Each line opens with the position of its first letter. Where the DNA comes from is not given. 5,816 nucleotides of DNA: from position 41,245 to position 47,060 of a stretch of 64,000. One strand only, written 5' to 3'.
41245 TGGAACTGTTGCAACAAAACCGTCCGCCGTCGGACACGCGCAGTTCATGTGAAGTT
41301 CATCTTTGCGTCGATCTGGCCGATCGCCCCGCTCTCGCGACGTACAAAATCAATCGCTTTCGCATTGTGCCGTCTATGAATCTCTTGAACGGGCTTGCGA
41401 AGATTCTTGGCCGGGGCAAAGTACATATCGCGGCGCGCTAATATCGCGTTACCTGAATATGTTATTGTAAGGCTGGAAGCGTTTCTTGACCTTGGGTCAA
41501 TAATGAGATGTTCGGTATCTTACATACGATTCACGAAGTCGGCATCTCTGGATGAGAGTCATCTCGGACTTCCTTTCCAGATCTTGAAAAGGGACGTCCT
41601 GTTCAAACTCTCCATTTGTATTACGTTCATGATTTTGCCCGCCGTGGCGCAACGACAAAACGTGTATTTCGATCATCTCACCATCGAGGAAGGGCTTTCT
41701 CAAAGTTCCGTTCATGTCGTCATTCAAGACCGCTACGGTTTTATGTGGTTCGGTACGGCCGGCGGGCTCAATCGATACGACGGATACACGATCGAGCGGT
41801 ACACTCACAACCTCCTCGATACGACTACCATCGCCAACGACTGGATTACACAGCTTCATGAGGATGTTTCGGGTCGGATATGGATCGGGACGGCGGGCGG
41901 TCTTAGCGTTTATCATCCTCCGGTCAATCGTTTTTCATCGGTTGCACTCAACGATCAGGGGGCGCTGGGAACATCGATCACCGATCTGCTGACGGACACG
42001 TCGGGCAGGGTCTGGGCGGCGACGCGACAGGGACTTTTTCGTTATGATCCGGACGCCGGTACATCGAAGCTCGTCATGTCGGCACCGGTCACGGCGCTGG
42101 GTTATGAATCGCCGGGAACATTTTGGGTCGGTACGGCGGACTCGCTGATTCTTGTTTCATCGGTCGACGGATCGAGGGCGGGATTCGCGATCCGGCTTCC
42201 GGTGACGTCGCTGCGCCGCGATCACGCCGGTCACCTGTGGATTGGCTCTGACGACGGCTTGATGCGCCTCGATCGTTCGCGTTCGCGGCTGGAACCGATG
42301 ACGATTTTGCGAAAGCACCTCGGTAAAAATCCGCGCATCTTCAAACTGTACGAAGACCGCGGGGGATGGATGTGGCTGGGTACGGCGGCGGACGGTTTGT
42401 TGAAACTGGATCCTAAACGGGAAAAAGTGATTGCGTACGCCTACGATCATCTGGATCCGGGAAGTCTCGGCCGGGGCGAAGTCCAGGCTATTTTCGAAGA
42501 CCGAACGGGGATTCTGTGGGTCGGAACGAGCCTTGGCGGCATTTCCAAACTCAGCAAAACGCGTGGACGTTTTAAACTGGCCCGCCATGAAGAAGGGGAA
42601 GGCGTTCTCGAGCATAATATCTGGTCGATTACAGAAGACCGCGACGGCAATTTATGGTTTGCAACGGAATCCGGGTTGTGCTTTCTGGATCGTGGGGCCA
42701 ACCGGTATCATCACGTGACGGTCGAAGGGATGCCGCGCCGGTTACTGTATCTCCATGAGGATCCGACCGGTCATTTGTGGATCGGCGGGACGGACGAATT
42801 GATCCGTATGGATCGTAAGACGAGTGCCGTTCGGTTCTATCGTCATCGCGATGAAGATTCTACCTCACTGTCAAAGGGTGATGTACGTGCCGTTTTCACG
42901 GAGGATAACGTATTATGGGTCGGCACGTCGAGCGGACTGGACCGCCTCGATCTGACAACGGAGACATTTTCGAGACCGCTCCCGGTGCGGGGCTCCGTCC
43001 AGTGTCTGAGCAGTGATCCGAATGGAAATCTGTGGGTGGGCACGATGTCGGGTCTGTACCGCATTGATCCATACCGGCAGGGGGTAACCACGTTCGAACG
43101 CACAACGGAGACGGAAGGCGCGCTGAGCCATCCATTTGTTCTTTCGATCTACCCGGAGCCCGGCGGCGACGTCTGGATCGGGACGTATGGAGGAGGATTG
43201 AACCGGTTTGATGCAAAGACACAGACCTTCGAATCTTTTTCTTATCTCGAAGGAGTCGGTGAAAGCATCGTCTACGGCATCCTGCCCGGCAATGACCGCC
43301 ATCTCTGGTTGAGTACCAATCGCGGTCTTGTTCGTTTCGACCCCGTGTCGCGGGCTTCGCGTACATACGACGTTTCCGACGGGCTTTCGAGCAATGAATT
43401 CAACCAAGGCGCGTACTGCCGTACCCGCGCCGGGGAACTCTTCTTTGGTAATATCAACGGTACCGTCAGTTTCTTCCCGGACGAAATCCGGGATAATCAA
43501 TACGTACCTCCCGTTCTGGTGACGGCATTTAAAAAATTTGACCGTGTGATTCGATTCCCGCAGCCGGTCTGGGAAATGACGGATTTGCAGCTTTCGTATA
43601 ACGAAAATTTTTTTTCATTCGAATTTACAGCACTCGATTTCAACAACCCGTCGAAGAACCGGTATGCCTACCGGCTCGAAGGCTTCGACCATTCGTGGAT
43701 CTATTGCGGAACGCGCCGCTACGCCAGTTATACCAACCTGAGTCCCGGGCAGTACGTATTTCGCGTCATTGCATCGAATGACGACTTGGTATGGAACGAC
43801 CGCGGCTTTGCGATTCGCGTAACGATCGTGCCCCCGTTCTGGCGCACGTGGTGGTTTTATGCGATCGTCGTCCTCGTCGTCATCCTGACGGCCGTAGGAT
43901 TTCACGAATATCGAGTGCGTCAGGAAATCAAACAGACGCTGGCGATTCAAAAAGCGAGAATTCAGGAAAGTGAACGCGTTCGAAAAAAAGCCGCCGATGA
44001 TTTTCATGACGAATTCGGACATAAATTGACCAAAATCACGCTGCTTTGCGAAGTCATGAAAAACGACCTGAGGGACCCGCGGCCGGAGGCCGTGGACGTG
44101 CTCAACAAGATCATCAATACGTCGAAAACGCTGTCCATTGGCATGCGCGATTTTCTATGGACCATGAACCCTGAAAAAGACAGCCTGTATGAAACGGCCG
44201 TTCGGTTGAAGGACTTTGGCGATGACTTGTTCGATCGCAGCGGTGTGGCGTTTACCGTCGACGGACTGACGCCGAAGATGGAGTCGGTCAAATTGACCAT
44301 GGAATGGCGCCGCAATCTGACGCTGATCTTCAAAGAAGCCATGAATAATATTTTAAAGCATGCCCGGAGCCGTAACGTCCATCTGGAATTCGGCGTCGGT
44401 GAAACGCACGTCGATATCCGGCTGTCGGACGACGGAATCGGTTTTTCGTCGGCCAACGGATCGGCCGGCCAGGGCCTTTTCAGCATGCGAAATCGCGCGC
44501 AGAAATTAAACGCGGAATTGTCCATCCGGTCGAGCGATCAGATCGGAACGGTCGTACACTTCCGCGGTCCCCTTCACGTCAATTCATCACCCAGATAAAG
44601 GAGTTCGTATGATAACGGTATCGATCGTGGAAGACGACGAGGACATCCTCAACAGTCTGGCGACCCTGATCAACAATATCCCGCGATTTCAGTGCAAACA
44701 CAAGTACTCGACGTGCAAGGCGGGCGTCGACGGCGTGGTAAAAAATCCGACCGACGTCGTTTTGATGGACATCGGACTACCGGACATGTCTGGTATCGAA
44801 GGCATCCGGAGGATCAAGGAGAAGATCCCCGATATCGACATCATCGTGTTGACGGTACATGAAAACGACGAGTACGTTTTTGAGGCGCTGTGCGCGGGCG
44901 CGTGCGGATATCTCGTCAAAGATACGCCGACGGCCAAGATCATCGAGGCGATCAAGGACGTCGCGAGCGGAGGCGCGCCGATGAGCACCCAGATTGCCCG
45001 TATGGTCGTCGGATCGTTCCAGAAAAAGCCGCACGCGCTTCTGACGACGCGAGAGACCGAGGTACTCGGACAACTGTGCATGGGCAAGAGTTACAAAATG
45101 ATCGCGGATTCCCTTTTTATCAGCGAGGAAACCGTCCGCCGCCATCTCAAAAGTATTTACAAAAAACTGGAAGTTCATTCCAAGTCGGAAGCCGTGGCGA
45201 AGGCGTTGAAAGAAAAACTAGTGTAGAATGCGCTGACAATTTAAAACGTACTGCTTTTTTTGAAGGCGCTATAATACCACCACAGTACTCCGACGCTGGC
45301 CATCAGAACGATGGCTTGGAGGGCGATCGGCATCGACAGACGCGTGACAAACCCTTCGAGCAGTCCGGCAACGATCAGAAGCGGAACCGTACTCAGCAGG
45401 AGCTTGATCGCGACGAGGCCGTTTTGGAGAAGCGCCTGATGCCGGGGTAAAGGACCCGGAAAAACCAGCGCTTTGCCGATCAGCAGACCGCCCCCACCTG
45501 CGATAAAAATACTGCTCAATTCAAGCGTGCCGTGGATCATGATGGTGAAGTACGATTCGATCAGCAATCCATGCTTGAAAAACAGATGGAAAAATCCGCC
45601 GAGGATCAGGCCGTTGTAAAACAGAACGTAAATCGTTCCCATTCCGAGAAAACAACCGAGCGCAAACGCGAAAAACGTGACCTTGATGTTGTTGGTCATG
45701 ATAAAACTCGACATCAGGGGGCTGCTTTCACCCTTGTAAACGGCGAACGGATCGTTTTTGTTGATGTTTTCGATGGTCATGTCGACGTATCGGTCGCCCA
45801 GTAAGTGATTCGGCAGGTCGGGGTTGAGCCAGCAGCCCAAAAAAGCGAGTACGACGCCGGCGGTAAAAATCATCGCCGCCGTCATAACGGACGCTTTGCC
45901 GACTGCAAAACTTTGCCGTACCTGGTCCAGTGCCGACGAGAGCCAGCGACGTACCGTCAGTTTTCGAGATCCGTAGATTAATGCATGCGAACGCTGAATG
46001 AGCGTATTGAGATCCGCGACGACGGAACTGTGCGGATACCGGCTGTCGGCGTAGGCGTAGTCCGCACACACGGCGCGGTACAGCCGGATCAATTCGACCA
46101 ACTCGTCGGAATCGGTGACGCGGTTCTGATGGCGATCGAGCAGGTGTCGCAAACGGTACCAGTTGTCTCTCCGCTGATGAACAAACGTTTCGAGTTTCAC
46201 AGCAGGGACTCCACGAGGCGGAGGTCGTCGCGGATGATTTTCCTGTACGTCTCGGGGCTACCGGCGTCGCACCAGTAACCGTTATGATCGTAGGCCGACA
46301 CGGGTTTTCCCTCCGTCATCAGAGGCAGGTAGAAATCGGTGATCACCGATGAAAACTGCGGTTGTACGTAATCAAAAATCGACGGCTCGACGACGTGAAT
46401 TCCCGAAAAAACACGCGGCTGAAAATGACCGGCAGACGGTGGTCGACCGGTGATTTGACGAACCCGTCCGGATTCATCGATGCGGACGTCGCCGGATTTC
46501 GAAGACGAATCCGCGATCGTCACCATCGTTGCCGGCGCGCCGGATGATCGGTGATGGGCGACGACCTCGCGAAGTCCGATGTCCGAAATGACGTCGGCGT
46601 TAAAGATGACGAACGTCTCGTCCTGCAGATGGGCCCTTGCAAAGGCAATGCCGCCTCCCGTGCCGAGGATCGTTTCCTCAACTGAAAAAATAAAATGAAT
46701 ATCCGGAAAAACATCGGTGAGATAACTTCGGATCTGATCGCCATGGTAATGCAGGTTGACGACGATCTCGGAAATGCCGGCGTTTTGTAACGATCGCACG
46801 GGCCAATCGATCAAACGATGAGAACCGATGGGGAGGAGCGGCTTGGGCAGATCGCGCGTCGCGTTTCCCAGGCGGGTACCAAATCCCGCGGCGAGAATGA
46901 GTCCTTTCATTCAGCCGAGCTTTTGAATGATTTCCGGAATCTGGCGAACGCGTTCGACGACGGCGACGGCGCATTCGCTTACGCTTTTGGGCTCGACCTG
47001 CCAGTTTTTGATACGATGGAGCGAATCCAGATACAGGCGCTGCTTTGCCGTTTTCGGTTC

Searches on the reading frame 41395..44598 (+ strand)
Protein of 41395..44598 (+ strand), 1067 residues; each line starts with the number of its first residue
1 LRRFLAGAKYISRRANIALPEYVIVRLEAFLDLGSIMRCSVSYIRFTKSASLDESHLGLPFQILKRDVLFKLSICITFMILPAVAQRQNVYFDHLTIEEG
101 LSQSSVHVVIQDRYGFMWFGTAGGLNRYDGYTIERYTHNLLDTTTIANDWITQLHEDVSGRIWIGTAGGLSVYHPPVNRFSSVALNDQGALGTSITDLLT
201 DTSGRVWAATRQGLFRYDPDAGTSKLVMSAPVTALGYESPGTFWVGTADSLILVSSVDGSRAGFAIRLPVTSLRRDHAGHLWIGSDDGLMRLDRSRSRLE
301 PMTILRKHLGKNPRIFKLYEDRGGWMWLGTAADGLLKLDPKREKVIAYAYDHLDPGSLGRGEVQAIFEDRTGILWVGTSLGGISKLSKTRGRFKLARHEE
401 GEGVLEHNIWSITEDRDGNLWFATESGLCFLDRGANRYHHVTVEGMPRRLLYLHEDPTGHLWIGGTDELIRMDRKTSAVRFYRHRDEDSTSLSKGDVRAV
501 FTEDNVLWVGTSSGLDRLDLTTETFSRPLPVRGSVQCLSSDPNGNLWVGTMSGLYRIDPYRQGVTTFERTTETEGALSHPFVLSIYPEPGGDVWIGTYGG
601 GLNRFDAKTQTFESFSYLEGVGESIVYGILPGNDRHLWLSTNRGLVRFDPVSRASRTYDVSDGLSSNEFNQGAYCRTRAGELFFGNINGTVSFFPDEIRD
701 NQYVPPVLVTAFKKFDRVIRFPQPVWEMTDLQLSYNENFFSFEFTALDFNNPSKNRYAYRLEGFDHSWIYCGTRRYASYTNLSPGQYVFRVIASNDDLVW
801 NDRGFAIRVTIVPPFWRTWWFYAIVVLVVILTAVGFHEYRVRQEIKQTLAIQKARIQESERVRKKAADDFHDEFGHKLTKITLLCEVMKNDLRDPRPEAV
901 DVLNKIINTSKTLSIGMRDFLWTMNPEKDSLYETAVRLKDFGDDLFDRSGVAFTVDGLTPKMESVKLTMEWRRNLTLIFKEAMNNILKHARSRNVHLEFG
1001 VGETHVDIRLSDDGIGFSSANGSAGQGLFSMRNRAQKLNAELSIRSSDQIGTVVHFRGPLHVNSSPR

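Call 55: search_protein_families(library=pfam, proteins=[window:41395-44598:+], max_evalue=0.00001)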
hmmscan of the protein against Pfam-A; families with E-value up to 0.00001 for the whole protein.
window:41395-44598:+ (1067 aa): 4 families
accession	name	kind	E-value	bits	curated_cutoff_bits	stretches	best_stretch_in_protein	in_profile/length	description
PF07494.17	Reg_prop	-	1.9e-47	153.5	20.4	0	406-425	4-23/24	Two component regulator propeller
PF07495.19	Y_Y_Y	-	4.2e-17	62.2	26.6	1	748-811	1-64/65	Y_Y_Y domain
PF08450.18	SGL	-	9.9e-10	38.9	26.3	0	458-552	3-105/246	SMP-30/Gluconolactonase/LRE-like region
PF02518.31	HATPase_c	-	3.1e-07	31.2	26.4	1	974-1060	5-109/111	Histidine kinase-, DNA gyrase B-, and HSP90-like ATPase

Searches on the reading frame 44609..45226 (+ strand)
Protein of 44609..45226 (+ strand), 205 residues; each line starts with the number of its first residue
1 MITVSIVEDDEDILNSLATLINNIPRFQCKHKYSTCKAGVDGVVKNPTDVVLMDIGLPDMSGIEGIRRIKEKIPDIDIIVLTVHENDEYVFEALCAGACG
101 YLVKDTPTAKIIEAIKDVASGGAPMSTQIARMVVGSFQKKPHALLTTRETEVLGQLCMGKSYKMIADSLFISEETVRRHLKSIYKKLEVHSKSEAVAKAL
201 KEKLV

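Call 55: search_protein_families(library=pfam, proteins=[window:44609-45226:+], max_evalue=0.00001)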
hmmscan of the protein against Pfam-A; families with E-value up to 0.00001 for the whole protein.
window:44609-45226:+ (205 aa): 2 families
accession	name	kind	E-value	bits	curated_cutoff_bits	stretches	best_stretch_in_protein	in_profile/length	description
PF00072.30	Response_reg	-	1.4e-22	80.4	30.2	1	4-116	1-111/111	Response regulator receiver domain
PF00196.25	GerE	-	2.7e-18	65.8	23.5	1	144-198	2-56/57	Bacterial regulatory proteins, luxR family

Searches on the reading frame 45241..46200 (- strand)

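Call 55: search_protein_families(library=pfam, proteins=[window:45241-46200:-], max_evalue=0.00001)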
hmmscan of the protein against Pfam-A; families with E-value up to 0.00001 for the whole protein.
window:45241-46200:- (319 aa): 1 family
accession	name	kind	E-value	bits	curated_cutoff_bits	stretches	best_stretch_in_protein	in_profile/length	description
PF01944.22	SpoIIM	-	3.2e-35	121.9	26.9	1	109-287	2-163/163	Stage II sporulation protein M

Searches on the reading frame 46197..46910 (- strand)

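Call 55: search_protein_families(library=pfam, proteins=[window:46197-46910:-], max_evalue=0.00001)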
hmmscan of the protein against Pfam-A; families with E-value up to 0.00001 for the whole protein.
window:46197-46910:- (237 aa): 2 families
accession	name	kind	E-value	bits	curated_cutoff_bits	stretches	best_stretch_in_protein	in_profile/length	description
PF00483.29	NTP_transferase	-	1.4e-31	110.4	21.2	1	2-229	1-242/245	Nucleotidyl transferase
PF12804.13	NTP_transf_3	-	1.4e-13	51.8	27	1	3-133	1-124/160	MobA-like NTP transferase domain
